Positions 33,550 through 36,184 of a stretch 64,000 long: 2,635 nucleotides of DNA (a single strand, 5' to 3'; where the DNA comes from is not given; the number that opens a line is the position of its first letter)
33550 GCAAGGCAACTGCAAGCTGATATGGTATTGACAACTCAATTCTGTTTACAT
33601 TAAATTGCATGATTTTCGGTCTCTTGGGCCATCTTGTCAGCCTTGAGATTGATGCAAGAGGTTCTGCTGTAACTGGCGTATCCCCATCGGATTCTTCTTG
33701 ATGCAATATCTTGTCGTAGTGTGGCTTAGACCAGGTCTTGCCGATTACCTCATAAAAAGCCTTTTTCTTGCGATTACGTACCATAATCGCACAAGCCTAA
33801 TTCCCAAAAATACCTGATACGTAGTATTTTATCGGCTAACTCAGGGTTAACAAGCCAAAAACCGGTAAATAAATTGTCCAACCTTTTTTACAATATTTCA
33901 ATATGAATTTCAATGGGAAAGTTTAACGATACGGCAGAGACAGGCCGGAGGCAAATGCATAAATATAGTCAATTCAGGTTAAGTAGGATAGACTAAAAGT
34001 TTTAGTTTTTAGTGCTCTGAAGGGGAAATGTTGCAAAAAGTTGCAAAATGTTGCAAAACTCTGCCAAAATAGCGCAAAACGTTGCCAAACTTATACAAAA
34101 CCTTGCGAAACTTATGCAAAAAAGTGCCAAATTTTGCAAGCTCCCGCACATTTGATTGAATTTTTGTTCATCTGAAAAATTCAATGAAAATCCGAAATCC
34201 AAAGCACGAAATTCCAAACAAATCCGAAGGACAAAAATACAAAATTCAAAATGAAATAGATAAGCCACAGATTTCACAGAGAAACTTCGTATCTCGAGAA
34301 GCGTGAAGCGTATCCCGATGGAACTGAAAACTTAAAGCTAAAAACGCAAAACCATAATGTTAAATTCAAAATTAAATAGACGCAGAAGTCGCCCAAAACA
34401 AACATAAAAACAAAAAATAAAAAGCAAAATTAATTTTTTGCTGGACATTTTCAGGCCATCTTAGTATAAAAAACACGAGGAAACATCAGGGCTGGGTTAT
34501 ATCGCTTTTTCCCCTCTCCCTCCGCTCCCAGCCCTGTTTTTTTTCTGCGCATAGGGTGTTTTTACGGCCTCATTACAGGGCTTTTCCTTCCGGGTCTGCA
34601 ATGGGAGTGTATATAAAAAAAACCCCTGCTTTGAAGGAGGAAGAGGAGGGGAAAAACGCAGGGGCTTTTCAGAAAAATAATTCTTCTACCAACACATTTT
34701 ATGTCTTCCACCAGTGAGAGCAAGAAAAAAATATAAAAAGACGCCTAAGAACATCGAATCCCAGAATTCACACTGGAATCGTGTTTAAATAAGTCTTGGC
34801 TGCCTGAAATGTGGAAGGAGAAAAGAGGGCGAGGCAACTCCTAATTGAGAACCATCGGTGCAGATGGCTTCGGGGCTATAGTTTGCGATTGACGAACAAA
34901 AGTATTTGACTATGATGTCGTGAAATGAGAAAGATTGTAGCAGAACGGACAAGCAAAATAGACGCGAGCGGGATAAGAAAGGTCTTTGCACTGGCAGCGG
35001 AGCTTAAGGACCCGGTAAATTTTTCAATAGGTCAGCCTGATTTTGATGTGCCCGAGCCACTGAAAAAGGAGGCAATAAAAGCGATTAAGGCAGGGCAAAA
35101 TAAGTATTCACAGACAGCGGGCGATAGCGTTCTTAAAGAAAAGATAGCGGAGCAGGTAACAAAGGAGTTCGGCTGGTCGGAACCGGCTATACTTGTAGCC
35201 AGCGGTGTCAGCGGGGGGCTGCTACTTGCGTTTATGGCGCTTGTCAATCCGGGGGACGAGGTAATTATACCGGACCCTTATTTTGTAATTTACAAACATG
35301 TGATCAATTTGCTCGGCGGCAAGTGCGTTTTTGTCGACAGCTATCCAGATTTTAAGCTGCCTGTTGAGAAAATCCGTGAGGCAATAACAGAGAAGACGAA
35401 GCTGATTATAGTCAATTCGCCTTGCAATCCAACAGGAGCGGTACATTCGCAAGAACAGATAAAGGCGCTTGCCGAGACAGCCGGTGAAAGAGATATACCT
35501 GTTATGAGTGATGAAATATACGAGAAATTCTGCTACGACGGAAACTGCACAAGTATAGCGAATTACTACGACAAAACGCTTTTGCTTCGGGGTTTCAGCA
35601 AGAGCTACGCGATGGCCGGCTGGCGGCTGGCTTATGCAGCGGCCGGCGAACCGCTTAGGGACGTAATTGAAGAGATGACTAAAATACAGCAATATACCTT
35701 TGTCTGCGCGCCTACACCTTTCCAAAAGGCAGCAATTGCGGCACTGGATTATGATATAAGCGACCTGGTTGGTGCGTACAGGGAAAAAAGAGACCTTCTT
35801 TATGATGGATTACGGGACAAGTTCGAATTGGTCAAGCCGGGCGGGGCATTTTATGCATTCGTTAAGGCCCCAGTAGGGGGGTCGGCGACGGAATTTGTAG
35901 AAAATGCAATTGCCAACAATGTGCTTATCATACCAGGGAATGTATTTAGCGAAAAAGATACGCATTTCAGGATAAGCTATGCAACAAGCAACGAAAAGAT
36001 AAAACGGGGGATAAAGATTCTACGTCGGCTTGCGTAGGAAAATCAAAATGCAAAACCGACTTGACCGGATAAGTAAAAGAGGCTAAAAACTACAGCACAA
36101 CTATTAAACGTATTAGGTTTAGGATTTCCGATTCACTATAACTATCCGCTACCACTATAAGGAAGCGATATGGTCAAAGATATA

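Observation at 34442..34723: Convergent pair of orphan promoter-hairpin-U8 units sharing a C/U-rich, anti-Shine-Dalgarno-like loop: candidate sRNA paralogs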

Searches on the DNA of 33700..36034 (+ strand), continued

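Call 58: search_with_rna_model(model_id=R1, sources=[L170, L171, L172, L173], max_evalue=5, filters=off)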
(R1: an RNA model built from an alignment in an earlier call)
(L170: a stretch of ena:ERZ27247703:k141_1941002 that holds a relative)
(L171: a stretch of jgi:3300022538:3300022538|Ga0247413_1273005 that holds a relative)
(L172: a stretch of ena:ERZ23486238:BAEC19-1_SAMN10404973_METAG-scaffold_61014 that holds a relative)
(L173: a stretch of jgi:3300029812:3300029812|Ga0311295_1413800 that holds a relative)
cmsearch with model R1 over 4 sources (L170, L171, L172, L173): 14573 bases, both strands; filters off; matches with E-value up to 5: 9.
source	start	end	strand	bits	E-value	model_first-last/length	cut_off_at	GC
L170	947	1013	+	97.1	1.8e-23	1-67/67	no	0.51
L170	944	1010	-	25.2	0.00011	1-67/67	no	0.52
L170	1088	1150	-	9.5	1.4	1-67/67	no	0.48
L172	1709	1774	-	8.9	2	1-67/67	no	0.41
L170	3452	3485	+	8.4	2.7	1-67/67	no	0.5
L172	1201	1228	+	8.4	2.7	1-67/67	no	0.46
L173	2032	2084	-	7.7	3.9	1-67/67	no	0.47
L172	374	404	+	7.5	4.5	1-67/67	no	0.52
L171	2417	2437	-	7.4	4.9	1-67/67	no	0.38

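Call 69: search_with_rna_model(model_id=R1, sources=[window, L081, L084, L085, L089, L090, L091, L170, L111, L025], max_evalue=0.000001, make_alignment=true)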
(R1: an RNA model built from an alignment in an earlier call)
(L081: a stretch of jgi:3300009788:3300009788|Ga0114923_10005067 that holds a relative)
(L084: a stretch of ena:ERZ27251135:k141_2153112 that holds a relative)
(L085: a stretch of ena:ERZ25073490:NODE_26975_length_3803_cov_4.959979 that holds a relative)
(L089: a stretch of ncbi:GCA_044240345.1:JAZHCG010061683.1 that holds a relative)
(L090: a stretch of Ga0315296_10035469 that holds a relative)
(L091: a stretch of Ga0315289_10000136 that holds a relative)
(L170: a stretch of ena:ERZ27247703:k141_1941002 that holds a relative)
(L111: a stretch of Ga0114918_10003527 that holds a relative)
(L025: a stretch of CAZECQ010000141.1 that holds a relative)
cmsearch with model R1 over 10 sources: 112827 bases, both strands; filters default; matches with E-value up to 0.000001: 9.
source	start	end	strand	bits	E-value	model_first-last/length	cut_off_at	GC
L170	947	1013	+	97.1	1.3e-22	1-67/67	no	0.51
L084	393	459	+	95.4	3.7e-22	1-67/67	no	0.49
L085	82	148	+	95.4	3.7e-22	1-67/67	no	0.49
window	34480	34546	+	93.9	9.3e-22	1-67/67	no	0.51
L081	366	432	+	93.4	1.2e-21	1-67/67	no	0.49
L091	2175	2241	+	93.4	1.2e-21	1-67/67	no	0.49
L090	47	113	+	93.4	1.2e-21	1-67/67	no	0.52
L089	404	470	+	92.8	1.8e-21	1-67/67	no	0.49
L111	2038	2102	+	63.6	7.6e-14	1-67/67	no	0.58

Alignment A5: 9 matches aligned to the model, 67 columns, each read 5' to 3' on its own strand. Consensus structure (alignment columns), stored with it:
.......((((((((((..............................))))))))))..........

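Call 70: search_with_rna_model(model_id=R1, sources=[window, L081, L084, L089, L090, L091, L170, L111, L025], max_evalue=0.00001, make_alignment=true, show_alignments=0)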
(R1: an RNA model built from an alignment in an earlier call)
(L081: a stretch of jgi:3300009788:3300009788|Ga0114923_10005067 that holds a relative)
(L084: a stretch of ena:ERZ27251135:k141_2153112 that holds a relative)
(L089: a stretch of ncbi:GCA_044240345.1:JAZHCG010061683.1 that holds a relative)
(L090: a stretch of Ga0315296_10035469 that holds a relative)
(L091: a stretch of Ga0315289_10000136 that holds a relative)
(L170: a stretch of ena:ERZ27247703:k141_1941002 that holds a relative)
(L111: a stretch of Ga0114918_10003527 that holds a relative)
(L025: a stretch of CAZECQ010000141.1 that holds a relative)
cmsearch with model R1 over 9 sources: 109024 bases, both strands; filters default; matches with E-value up to 0.00001: 9.
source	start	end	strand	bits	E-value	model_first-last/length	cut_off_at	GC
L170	947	1013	+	97.1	1.3e-22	1-67/67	no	0.51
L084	393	459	+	95.4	3.5e-22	1-67/67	no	0.49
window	34480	34546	+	93.9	9e-22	1-67/67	no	0.51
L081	366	432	+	93.4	1.2e-21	1-67/67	no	0.49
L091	2175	2241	+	93.4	1.2e-21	1-67/67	no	0.49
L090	47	113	+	93.4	1.2e-21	1-67/67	no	0.52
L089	404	470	+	92.8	1.7e-21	1-67/67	no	0.49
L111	2038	2102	+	63.6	7.4e-14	1-67/67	no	0.58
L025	1221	1278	+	35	2.2e-06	1-67/67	no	0.53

Alignment A6: 9 matches aligned to the model, 67 columns, each read 5' to 3' on its own strand. Consensus structure (alignment columns), stored with it:
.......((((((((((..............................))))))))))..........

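Call 78: search_rna_families(source=L025, start=1100, end=1330, threshold=evalue, max_evalue=1)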
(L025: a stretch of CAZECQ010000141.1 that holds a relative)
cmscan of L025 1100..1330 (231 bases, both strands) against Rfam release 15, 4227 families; matches with E-value up to 1: 1.
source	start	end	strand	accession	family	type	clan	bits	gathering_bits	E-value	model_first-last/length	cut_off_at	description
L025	1166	1277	+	RF01733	atoC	Cis-reg;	-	20.5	50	0.18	1-93/93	no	atoC RNA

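Call 79: search_rna_families(source=L111, start=1950, end=2500, threshold=evalue, max_evalue=1)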
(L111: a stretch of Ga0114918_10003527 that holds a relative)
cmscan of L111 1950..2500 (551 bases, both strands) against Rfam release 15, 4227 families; matches with E-value up to 1: 1.
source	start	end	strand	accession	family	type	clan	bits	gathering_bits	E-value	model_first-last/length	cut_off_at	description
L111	2085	2115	-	RF01100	PK-BYV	Cis-reg;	-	17.8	50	0.35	1-40/40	no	3'-terminal pseudoknot in BYV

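Call 87: build_rna_model(alignment_id=A7, structure=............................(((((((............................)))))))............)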
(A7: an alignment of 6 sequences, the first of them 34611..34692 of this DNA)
Model R2 built from alignment A7 (6 sequences, 82 columns); structure: as given.
model positions 78; base pairs 7; branch points 0; effective number of sequences 1.93; information 0.725 bits per position. Calibrated on 0.2 Mb of random sequence (short: E-values are rough).
structure used (alignment columns):
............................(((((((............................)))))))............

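Call 88: search_with_rna_model(model_id=R2, source=window, filters=off, max_evalue=5)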
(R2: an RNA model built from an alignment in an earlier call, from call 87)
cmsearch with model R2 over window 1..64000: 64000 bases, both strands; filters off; matches with E-value up to 5: 6.
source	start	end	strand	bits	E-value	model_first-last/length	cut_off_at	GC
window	34612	34691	-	94.4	1e-17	1-78/78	no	0.4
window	34610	34675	+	17.9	0.22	1-78/78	no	0.42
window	14990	15050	-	14.3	1.3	1-78/78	no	0.33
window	2532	2564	-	13.9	1.6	1-78/78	no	0.21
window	18606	18662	-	13.2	2.2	1-78/78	no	0.39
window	1543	1587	-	11.8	4.3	1-78/78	no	0.29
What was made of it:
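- On Paralogous (sibling) sRNA pair: R2 does not list A at E<=5 (call 88).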

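Call 89: search_with_rna_model(model_id=R2, sources=[L001, L002, L003, L004, L005, L006, L007, L008, L009, L010, L011, L012, L013, L014, L015, L016, L017, L018, L019, L020, L021, L022, L023, L024, L025, L026, L027, L028, L029, L030, L031, L032, L033, L034, L035, L036, L037, L038, L039, L040, L041, L042, L043, L044, L045, L046, L047, L048, L049, L050, L051, L052, L053, L054, L055, L056, L057, L058, L059, L060, L061, L062, L063, L064, L065, L066, L067, L068, L069, L070, L071, L072, L073, L074, L075, L076, L077, L078, L079, L080, L081, L084, L089, L170, L171, L172, L173], max_evalue=1)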
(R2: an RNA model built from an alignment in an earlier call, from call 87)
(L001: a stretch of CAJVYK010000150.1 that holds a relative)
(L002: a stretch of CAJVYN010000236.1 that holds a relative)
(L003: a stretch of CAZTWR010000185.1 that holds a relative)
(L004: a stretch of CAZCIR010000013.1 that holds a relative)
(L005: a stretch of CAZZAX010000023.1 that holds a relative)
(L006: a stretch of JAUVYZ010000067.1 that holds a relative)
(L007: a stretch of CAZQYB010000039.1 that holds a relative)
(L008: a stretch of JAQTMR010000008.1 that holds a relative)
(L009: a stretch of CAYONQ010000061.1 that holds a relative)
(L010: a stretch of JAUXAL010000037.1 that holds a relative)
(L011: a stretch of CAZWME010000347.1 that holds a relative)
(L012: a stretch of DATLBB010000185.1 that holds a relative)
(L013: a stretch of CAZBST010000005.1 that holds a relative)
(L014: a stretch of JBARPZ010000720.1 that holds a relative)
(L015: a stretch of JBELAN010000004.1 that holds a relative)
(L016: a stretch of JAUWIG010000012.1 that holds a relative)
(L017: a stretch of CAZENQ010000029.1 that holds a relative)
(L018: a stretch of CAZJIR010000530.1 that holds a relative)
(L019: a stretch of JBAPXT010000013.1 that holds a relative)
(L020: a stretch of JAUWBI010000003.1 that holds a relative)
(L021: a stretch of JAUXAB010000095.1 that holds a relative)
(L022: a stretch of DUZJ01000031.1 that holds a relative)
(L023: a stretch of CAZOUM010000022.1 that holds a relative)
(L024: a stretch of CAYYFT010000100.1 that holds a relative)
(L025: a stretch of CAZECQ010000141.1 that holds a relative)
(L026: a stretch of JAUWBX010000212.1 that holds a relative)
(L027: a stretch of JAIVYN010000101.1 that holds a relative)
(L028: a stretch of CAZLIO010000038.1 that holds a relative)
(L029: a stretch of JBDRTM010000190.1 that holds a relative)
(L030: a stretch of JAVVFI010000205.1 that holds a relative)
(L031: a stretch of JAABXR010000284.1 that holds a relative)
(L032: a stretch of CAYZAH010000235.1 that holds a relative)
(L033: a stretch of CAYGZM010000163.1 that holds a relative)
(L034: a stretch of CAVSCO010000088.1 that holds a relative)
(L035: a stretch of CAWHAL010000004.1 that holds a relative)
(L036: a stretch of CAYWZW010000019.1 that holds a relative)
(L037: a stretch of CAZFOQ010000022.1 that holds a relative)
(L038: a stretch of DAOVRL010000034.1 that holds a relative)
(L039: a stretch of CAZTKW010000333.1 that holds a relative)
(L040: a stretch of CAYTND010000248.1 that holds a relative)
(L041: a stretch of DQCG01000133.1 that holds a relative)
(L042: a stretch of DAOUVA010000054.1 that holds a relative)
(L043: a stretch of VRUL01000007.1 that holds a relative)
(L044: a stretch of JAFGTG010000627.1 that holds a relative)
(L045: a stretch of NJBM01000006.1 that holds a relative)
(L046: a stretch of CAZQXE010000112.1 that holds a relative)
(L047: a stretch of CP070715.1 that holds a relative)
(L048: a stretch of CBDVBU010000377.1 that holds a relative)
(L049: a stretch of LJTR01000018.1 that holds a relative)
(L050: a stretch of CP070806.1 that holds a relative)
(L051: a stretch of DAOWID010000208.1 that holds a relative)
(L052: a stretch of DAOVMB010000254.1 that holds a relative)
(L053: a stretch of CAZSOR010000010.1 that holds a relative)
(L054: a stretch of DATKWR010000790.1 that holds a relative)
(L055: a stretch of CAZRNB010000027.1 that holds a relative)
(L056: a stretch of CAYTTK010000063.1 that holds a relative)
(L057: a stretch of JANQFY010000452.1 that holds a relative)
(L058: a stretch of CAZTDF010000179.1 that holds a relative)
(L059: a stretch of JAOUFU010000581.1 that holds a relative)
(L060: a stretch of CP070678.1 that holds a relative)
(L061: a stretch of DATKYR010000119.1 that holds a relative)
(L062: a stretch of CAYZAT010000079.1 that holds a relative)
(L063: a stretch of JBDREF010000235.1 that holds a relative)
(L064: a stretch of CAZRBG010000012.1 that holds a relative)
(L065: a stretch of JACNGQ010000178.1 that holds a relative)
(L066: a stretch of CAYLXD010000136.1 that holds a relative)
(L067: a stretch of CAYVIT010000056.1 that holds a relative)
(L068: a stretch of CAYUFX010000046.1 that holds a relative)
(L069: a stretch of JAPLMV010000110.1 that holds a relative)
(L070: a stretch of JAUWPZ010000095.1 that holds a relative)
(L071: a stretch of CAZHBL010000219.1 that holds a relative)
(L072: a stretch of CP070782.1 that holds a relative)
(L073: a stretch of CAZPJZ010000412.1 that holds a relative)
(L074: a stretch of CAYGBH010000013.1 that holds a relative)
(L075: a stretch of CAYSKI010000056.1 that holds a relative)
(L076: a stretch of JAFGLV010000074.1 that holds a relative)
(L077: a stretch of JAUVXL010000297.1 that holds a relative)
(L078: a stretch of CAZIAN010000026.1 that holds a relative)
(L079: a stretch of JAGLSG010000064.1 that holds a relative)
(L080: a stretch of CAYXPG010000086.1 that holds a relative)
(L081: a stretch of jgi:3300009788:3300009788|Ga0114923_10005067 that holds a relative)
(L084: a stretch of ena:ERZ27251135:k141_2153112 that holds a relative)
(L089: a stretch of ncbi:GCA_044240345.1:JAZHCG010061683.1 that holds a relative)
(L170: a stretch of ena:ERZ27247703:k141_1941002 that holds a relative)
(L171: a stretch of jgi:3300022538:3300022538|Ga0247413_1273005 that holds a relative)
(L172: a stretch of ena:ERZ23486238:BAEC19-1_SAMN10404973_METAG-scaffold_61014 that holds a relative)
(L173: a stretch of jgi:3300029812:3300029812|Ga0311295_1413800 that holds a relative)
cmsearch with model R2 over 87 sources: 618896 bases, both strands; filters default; matches with E-value up to 1: 4.
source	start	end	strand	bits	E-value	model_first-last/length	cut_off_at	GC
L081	489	566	-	105.7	3.8e-19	1-78/78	no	0.4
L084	517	594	-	104.6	6.3e-19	1-78/78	no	0.41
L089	527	604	-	104.5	6.7e-19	1-78/78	no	0.38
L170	1090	1166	-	91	5e-16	1-78/78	no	0.42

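Call 90: search_with_rna_model(model_id=R2, sources=[L090, L091, L092, L093, L094, L095, L096, L097, L098, L099, L100, L101, L102, L103, L104, L105, L106, L107, L108, L109, L110, L111, L112, L113, L114, L115, L116, L117, L118, L119, L120, L121, L122, L123, L124, L125, L126, L127, L128, L129, L130, L131, L132, L133, L134, L135, L136, L137, L138, L139, L140, L141, L142, L143, L144, L145, L146, L147, L148, L149, L150, L151, L152, L153, L154, L155, L156, L157, L158, L159, L160, L161, L162, L163, L164, L165, L166, L167, L168, L169], max_evalue=1)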
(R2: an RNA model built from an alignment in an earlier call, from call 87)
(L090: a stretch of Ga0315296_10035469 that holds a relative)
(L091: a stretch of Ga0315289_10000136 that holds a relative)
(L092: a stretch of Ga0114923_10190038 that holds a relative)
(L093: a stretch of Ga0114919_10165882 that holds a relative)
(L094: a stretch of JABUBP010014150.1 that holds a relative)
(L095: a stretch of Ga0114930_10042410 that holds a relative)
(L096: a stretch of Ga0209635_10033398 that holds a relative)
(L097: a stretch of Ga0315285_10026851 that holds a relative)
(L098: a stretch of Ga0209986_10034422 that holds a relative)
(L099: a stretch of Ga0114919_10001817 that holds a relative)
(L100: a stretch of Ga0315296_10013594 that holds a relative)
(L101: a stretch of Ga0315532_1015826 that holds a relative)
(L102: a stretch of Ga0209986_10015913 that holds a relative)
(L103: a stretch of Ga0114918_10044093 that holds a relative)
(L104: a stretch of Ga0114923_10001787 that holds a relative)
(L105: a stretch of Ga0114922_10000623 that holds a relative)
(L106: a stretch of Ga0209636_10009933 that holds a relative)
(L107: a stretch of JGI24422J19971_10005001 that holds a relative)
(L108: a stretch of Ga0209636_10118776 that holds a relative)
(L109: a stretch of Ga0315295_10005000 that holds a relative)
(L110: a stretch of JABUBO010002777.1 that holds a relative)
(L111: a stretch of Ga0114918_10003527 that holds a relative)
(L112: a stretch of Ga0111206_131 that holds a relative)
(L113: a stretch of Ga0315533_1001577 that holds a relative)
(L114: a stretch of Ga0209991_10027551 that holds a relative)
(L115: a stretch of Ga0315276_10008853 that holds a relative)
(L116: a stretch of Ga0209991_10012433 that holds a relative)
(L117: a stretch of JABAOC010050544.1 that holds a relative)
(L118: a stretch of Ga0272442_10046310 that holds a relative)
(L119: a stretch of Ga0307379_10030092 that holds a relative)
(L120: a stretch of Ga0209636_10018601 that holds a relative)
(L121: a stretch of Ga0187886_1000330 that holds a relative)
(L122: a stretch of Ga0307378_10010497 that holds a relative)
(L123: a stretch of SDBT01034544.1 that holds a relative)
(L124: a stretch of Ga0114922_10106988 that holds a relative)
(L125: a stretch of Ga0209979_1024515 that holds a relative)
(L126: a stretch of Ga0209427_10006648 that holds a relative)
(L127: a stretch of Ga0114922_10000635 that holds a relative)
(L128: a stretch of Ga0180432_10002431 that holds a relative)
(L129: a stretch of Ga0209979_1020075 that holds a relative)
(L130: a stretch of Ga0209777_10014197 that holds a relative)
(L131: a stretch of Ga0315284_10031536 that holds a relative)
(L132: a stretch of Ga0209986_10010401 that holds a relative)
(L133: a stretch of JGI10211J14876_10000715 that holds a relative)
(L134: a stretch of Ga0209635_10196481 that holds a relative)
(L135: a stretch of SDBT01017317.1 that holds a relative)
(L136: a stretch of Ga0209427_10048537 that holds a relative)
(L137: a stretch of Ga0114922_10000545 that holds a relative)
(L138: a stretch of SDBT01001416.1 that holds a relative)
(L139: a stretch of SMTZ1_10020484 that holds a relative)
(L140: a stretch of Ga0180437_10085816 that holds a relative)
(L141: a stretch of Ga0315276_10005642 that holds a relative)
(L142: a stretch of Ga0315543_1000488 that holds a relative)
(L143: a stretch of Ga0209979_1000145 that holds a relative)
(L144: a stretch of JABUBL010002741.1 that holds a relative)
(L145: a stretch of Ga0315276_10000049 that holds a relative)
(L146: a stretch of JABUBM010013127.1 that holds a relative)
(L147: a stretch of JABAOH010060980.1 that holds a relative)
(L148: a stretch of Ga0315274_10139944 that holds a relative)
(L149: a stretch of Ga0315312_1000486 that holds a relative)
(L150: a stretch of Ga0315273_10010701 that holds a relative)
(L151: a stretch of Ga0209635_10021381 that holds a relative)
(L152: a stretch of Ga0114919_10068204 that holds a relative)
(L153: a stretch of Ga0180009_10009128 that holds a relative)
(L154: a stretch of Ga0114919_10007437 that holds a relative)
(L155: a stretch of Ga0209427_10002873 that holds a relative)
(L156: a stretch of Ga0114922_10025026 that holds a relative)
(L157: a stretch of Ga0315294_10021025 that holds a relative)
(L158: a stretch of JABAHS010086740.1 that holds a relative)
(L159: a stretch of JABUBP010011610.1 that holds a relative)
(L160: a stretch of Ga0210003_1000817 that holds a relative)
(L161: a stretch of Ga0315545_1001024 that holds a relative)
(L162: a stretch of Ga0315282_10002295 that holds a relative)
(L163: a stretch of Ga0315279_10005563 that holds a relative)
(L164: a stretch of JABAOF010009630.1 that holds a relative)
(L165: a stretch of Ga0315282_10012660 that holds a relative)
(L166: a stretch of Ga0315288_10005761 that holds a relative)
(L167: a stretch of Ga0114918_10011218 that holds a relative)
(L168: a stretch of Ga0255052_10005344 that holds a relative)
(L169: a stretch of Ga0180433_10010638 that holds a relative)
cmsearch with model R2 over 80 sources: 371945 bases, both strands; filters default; matches with E-value up to 1: 3.
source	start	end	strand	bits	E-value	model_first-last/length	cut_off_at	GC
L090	158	234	-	91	3e-16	1-78/78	no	0.42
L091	2284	2360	-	79.2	1e-13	1-78/78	no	0.45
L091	2272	2345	+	18.9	0.77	1-78/78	no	0.46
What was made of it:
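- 34615..34689 (-): Predicted RNA B, about 75 nt. The 5' end is inferred. It has an AU-rich leader with a weak 5' hairpin (34665-34689), stem 34658-34664/34623-34629, a 28-nt C/U-rich loop 34630-34657 with conserved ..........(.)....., and U8 34615-34622. Model R2 hits only the B homologues, at 79-106 bits (calls 88-90).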
